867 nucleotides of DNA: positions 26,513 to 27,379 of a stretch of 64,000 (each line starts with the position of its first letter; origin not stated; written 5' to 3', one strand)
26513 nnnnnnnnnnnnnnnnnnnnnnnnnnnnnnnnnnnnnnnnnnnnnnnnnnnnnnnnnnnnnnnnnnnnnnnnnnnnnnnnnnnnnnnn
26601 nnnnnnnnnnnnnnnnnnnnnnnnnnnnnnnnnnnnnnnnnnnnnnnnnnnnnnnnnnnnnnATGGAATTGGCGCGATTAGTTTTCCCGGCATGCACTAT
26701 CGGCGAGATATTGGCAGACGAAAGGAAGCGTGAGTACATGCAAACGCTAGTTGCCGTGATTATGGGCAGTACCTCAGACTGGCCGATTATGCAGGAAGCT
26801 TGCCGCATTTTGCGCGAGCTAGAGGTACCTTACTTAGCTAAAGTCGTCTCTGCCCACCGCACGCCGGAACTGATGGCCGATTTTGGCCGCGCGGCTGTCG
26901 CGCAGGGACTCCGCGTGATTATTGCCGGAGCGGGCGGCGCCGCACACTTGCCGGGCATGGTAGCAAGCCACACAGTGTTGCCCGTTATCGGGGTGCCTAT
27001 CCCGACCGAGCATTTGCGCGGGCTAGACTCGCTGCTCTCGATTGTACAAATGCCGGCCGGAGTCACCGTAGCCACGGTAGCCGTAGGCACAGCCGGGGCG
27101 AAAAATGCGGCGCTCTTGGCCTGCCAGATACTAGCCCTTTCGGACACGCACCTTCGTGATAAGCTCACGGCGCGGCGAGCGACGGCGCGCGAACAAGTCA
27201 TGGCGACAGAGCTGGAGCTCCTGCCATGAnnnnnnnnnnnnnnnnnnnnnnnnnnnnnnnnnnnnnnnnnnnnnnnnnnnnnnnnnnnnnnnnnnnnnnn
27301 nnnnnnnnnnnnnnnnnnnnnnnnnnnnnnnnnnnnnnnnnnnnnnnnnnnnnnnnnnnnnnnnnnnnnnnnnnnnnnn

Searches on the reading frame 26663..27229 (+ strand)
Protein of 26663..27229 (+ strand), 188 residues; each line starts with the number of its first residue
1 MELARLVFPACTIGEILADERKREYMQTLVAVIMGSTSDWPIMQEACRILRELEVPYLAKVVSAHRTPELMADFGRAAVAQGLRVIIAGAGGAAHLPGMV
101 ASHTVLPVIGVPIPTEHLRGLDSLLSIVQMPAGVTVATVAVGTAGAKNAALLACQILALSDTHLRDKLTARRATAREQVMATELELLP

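Call 69: search_protein_families(library=ncbifam, proteins=[window:26663-27229:+], max_evalue=1e-8)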
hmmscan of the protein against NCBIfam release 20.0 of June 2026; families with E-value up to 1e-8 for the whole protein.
window:26663-27229:+ (188 aa): 2 families
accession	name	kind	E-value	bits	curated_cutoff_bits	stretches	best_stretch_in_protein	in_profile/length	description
TIGR01162.1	purE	equivalog_domain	6.5e-61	204.4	149.6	1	30-183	1-152/156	5-(carboxyamino)imidazole ribonucleotide mutase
NF033503.1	LarB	equivalog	8.7e-10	38.6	175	1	19-152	71-206/209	nickel pincer cofactor biosynthesis protein LarB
